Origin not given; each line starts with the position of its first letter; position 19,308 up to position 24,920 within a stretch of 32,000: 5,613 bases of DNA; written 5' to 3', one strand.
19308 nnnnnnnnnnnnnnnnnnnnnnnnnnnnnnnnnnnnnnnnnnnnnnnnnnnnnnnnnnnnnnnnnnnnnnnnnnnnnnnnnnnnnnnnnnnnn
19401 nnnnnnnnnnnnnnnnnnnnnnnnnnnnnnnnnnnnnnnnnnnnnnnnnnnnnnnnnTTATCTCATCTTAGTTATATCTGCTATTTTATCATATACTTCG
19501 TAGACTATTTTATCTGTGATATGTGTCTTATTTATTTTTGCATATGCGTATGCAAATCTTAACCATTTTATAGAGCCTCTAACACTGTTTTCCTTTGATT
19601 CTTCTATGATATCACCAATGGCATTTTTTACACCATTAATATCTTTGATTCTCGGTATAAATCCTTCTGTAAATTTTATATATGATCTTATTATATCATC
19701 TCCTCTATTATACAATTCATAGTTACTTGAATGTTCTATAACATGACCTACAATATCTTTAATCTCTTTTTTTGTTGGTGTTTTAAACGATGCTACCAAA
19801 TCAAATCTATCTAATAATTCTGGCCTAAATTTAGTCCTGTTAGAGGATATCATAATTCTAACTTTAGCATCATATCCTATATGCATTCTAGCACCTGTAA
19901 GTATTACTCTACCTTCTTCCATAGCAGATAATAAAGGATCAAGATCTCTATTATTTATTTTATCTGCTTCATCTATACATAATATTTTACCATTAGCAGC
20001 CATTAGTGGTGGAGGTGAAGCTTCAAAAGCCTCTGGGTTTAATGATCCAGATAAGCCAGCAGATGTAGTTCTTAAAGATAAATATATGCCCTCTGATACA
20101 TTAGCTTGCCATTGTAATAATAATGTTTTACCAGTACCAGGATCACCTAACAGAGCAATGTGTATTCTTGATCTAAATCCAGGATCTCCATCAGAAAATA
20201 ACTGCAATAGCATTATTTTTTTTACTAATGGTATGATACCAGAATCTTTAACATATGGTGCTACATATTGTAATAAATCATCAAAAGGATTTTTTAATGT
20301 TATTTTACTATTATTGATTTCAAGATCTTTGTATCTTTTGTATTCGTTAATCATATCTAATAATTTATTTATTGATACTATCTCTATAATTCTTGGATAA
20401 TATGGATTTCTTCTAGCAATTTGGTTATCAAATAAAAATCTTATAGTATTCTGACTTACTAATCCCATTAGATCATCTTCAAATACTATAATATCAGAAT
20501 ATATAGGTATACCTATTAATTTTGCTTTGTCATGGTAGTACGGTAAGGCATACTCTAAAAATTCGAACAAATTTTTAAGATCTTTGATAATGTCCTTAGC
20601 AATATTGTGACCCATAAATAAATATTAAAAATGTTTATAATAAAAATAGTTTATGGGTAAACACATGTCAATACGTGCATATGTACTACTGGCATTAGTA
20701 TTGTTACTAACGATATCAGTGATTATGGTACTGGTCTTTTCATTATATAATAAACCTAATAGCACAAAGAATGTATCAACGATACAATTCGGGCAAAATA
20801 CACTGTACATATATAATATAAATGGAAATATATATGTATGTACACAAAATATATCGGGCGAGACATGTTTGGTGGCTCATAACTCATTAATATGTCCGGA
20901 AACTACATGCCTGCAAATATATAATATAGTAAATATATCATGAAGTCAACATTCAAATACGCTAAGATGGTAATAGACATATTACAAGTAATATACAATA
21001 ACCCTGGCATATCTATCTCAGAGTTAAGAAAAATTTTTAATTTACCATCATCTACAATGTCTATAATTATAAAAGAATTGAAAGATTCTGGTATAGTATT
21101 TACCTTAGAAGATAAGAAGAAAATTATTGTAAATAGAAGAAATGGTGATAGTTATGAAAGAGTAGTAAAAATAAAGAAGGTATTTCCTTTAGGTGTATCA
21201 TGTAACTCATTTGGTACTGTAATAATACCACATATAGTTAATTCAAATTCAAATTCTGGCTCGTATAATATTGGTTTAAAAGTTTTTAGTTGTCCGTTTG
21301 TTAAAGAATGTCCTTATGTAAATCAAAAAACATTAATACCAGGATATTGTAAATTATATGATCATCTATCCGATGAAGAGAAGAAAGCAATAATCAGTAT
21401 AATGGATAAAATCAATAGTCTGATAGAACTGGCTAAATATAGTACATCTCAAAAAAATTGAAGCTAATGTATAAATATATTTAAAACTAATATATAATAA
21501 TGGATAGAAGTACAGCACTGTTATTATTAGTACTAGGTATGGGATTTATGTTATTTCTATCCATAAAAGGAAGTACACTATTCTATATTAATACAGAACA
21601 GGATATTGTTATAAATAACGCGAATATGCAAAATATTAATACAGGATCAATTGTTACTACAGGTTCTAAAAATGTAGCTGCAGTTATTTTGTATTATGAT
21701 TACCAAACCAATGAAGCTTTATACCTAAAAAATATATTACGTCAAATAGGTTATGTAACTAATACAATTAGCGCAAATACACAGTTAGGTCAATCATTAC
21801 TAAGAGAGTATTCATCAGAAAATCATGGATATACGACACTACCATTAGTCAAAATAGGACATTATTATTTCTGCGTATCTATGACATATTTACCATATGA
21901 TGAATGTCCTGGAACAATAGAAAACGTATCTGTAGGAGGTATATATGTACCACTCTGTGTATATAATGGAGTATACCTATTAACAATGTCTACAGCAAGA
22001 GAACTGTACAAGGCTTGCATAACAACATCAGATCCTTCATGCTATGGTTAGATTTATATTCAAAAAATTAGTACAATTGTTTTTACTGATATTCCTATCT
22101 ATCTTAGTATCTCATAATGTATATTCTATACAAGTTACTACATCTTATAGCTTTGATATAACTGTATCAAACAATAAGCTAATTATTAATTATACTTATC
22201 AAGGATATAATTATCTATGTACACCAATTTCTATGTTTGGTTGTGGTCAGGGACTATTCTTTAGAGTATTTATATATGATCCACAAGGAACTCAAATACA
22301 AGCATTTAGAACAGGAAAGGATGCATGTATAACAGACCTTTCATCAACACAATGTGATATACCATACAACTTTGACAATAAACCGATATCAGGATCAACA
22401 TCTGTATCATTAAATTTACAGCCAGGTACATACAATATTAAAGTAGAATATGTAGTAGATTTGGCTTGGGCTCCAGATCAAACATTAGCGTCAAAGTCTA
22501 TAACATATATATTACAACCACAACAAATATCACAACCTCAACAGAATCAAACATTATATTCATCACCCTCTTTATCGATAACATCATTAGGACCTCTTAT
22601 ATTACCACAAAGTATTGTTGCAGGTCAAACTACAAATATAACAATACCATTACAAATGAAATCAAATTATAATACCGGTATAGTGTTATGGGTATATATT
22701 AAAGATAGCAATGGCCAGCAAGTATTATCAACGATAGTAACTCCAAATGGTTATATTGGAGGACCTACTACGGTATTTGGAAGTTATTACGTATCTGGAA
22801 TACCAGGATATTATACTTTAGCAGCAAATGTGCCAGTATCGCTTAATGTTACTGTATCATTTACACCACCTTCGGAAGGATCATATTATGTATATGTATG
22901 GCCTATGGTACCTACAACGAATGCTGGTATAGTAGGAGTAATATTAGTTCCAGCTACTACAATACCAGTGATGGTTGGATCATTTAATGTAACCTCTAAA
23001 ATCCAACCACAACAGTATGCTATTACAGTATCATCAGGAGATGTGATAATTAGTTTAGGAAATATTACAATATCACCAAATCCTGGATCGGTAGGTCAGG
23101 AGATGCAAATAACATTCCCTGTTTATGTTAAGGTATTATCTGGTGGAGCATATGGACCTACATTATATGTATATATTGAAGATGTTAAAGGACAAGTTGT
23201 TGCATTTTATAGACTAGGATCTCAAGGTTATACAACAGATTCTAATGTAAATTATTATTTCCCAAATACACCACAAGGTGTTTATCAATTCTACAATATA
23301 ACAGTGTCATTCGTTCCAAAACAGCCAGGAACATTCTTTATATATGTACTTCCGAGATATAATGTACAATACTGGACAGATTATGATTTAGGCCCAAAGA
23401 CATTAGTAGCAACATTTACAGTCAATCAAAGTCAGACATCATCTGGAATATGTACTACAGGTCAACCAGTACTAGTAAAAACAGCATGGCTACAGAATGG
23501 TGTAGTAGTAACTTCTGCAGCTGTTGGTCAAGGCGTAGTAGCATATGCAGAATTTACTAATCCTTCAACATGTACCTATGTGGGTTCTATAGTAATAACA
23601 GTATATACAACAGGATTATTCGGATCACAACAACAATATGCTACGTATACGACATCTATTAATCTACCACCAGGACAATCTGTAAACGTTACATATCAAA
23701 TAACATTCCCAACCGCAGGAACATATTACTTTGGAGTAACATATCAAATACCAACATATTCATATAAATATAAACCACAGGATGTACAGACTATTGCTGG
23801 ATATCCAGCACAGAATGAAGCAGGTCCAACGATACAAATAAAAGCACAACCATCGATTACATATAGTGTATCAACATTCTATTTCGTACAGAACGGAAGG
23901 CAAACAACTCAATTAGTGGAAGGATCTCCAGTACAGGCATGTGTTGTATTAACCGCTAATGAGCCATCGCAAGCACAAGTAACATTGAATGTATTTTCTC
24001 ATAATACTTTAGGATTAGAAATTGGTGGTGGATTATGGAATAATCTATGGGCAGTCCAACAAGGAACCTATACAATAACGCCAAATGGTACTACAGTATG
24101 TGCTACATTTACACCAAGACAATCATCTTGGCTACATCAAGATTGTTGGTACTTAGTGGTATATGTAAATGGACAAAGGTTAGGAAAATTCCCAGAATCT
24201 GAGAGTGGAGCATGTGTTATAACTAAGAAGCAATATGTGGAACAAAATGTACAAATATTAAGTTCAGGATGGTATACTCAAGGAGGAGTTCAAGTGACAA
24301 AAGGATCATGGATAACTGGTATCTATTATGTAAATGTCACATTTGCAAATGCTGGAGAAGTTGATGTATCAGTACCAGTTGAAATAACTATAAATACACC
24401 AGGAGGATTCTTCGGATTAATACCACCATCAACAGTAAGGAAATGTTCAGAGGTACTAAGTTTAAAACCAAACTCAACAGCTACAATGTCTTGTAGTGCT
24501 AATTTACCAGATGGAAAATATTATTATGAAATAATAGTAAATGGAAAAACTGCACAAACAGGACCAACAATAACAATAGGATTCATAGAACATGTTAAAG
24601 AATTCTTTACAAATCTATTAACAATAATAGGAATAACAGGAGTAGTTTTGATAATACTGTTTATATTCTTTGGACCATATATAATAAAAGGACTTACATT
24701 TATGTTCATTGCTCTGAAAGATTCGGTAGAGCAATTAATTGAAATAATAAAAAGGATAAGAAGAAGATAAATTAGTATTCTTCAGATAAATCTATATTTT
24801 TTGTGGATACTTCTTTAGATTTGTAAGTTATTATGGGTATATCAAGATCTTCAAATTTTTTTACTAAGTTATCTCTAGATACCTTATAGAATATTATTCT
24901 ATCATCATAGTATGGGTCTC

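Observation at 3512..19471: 16-kb co-directional module devoted to giant, sequon-saturated secreted proteins and membrane proteins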

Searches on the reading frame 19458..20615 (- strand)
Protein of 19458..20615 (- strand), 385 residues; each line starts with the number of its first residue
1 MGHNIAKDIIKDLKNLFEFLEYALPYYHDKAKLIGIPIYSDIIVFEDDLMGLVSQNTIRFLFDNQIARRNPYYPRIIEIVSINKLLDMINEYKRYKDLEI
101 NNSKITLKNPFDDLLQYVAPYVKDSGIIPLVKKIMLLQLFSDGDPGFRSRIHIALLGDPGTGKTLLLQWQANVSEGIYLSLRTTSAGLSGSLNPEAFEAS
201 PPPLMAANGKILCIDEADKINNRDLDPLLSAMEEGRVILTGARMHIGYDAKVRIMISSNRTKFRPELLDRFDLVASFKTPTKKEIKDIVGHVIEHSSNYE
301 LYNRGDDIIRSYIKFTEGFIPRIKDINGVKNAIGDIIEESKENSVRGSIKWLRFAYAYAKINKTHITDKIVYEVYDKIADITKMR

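Call 7: search_protein_families(library=pfam, proteins=[window:19458-20615:-], max_evalue=0.1)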
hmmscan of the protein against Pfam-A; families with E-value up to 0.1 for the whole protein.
window:19458-20615:- (385 aa): 11 families
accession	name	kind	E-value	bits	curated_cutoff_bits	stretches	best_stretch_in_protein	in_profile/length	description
PF00493.29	MCM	-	4.3e-18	65.7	23.3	1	109-292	13-220/224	MCM P-loop domain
PF07728.20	AAA_5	-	5.7e-09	36.5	22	1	152-271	1-139/139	AAA domain (dynein-related subfamily)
PF00004.35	AAA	-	4.9e-07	30.7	21.2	1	154-276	2-128/131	ATPase family associated with various cellular activities (AAA)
PF01078.27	Mg_chelatase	-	3.6e-06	26.9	20.3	1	205-260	103-158/207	Magnesium chelatase, subunit ChlI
PF13604.12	AAA_30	-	0.0031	17.7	27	0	207-241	87-123/191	AAA domain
PF13401.12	AAA_22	-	0.005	17.6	27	0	152-169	7-24/130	AAA domain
PF07724.20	AAA_2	-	0.03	14.8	27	0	210-238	77-105/166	AAA domain (Cdc48 subfamily)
PF00158.32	Sigma54_activat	-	0.039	14.1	20.2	0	204-260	89-143/168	Sigma-54 interaction domain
PF07726.17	AAA_3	-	0.063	13.6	27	0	152-246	1-100/131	ATPase family associated with various cellular activities (AAA)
PF05496.18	RuvB_N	-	0.077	13.2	27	0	152-237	35-113/159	Holliday junction DNA helicase RuvB P-loop domain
PF13245.12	AAA_19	-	0.093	13.3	25.1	0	153-171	14-32/134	AAA domain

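Call 8: find_encoding_contigs(protein=window:19458-20615:-, flank=10000, max_places=6)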
Protein window:19458-20615:- (385 aa): no gene with exactly this product is on record in the collection.

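Call 10: find_related_loci(query=window:19458-20615:-, collection=viral_contigs, flank=10000)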
Query window:19458-20615:- (385 aa) in viral_contigs; peptide patterns used: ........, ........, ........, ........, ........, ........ (x = any residue, [..] = any of these).
30 stretches matched a pattern, but none encodes a relative of the query by tblastn (E <= 1e-3).

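Call 11: search_dna_similar(query=window:19458-20615:-, collection=phages, mode=protein, max_evalue=0.001)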
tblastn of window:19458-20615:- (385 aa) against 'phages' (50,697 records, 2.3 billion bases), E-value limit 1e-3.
Records with a match: 16; places in all: 16; records where one place covers at least 80% of the query: 0.
Best place of each record, by identity: <60% 16.
By first word of the organism name: Gordonia 5; Bacteriophage 4; Methanocaldococcus 2; Haloarcula 2; Haloferax 2; Altiarchaeum 1.
By host as written in the record: - 5; Gordonia terrae 3612 4; Methanocaldococcus fervens 2; Halorubrum sp. 2; Haloferax sp. LR2-5 2; Gordonia terrae CAG3 1.
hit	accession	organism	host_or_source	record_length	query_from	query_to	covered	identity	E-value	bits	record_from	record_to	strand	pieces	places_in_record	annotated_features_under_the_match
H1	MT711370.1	Methanocaldococcus fervens tailed virus 1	Methanocaldococcus fervens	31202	19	264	64%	27.5%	4e-5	52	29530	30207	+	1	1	hypothetical protein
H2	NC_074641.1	Methanocaldococcus fervens tailed virus 1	Methanocaldococcus fervens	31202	19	264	64%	27.5%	4e-5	52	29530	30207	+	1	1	hypothetical protein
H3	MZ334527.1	Haloarcula tailed virus 3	Halorubrum sp.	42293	81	325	64%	24.9%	2e-8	62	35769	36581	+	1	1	MCM helicase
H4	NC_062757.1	Haloarcula tailed virus 3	Halorubrum sp.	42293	81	325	64%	24.9%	2e-8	62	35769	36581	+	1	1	DNA helicase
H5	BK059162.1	Altiarchaeum virus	groundwater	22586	110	274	43%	31.6%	5e-10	67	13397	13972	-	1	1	mini-chromosome maintainance protein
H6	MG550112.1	Haloferax tailed virus 1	Haloferax sp. LR2-5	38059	95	267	45%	26.3%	7e-6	54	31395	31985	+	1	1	MCM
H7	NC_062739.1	Haloferax tailed virus 1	Haloferax sp. LR2-5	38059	95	267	45%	26.3%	7e-6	54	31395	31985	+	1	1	DNA helicase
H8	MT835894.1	Bacteriophage sp.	human fecal samples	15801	151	314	43%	25.0%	8e-4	48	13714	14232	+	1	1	record has no annotation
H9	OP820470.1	Gordonia phage Mareelih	Gordonia terrae CAG3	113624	150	277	33%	31.6%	9e-4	47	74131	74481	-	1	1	117: AAA-ATPase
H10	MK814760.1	Gordonia phage Forza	Gordonia terrae 3612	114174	150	277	33%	31.6%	9e-4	47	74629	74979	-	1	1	119: AAA-ATPase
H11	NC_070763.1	Gordonia phage Forza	Gordonia terrae 3612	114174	150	277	33%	31.6%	9e-4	47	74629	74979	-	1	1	119: ATPase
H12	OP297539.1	Gordonia phage BlueNGold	Gordonia terrae 3612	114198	150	277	33%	31.6%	9e-4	47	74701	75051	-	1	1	118: AAA-ATPase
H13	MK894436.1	Gordonia phage Boopy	Gordonia terrae 3612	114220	150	277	33%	31.6%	9e-4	47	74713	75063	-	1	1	119: AAA-ATPase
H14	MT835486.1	Bacteriophage sp.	human fecal samples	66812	153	279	33%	31.8%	4e-4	49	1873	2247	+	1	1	record has no annotation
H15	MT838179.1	Bacteriophage sp.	human fecal samples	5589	153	242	23%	38.9%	2e-4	50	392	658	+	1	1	record has no annotation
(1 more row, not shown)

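Call 76: search_protein_families(library=phrogs, proteins=[window:19458-20615:-], max_evalue=0.01)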
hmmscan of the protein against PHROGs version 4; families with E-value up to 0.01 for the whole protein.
window:19458-20615:- (385 aa): 7 families
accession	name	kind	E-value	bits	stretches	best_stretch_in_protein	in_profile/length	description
phrog_10371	-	DNA, RNA and nucleotide metabolism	6.6e-16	58.7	1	108-343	280-543/683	DNA helicase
phrog_168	-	DNA, RNA and nucleotide metabolism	8.7e-11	43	1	152-300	44-183/314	clamp loader of DNA polymerase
phrog_16448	-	other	5.4e-08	32.5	1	151-282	450-596/680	ATPase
phrog_3757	-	unknown function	0.00014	22.3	0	146-171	122-147/367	-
phrog_11838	-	DNA, RNA and nucleotide metabolism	0.00028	21.2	1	154-229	44-119/420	clamp loader of DNA polymerase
phrog_5846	-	DNA, RNA and nucleotide metabolism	0.0025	18.1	0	155-315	43-187/380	clamp loader of DNA polymerase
phrog_36997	-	unknown function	0.0077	17.8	0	14-59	27-72/99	-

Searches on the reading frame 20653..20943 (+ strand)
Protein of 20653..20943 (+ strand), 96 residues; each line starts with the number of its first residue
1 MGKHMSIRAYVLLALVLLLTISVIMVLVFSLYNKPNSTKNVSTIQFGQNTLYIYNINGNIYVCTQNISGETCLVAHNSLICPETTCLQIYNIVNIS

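Call 23: search_protein_families(library=pfam, proteins=[window:20653-20943:+], max_evalue=0.1)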
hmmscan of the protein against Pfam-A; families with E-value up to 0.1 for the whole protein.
window:20653-20943:+ (96 aa): 2 families
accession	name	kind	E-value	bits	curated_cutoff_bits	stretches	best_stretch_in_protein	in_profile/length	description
PF07790.16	Pilin_N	-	0.005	18.1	25.2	1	10-59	9-62/78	Archaeal Type IV pilin, N-terminal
PF23017.2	WIV_2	-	0.074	13.5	27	1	25-65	20-58/89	Tospovirus NSs-like, WIV_2 domain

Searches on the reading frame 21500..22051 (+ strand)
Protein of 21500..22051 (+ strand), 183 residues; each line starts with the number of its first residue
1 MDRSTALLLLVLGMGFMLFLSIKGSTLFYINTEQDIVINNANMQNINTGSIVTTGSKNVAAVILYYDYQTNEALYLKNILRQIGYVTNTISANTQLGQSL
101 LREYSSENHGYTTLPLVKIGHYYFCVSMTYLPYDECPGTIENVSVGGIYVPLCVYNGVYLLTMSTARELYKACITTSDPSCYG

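Call 7: search_protein_families(library=pfam, proteins=[window:21500-22051:+], max_evalue=0.1)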
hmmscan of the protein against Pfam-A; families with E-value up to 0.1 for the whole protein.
window:21500-22051:+ (183 aa): 1 family
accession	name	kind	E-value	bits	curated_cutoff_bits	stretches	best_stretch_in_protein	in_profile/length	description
PF18933.6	PsbP_2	-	0.055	13.9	27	1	21-92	91-163/184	PsbP-like protein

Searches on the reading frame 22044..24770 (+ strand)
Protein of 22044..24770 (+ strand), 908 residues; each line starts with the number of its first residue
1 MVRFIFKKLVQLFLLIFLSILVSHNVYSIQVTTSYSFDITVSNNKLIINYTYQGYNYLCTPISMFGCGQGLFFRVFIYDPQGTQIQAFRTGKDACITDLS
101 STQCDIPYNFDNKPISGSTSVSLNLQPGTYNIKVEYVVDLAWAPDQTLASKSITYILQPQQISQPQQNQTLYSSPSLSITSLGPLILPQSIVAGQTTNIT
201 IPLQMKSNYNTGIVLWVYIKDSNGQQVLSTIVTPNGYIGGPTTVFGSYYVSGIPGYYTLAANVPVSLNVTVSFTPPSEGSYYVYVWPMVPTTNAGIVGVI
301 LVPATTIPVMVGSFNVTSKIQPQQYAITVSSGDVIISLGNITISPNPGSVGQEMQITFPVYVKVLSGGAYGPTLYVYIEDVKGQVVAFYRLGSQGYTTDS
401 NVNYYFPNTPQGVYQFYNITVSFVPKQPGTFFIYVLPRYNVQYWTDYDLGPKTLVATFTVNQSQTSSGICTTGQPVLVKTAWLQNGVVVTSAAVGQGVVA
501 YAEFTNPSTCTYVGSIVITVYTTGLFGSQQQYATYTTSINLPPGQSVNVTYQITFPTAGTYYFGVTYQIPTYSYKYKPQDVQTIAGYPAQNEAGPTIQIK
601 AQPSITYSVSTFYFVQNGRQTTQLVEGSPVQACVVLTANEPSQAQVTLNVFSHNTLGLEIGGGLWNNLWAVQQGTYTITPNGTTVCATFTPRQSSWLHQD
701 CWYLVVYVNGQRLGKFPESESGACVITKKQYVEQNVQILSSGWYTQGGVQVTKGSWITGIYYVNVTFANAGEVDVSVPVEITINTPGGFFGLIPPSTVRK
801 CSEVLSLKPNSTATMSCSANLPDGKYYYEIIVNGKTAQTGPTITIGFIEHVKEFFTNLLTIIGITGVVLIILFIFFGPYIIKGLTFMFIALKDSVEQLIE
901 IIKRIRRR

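Call 7: search_protein_families(library=pfam, proteins=[window:22044-24770:+], max_evalue=0.1)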
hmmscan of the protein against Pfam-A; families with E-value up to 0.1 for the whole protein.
window:22044-24770:+ (908 aa): 6 families
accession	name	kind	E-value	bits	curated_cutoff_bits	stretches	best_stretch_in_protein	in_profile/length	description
PF14524.12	Wzt_C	-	0.00011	22.7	30.4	0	611-704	14-101/143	Wzt C-terminal domain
PF16561.11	AMPK1_CBM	-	0.0046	17.6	26.8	0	806-836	28-57/85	Glycogen recognition site of AMP-activated protein kinase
PF06030.18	WxLIP_PGBD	-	0.038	14.4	27.3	0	529-559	77-108/121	WxL Interacting Protein, peptidoglycan binding domain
PF12911.12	OppC_N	-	0.04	14.2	23.9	1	852-880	8-36/53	N-terminal TM domain of oligopeptide transport permease C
PF21060.3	Reovirus_L2_6th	-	0.043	14.6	27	0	284-318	64-97/98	Reovirus core-spike protein lambda-2 (L2), 6th domain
PF08308.17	PEGA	-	0.045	14.1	20.8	0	117-135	23-42/71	PEGA domain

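Call 9: search_protein_families(library=phrogs, proteins=[window:22044-24770:+], max_evalue=0.01)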
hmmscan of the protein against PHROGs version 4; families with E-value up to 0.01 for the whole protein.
window:22044-24770:+ (908 aa): 0 families

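Call 58: search_protein_families(library=ncbifam, proteins=[window:22044-24770:+], max_evalue=0.05)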
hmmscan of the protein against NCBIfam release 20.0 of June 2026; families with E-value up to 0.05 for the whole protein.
window:22044-24770:+ (908 aa): 0 families

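Call 124: search_solved_structures(query=window:22044-24770:+, max_evalue=1)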
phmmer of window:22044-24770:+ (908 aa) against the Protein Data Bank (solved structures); distinct sequences matched with E-value up to 1: 0.
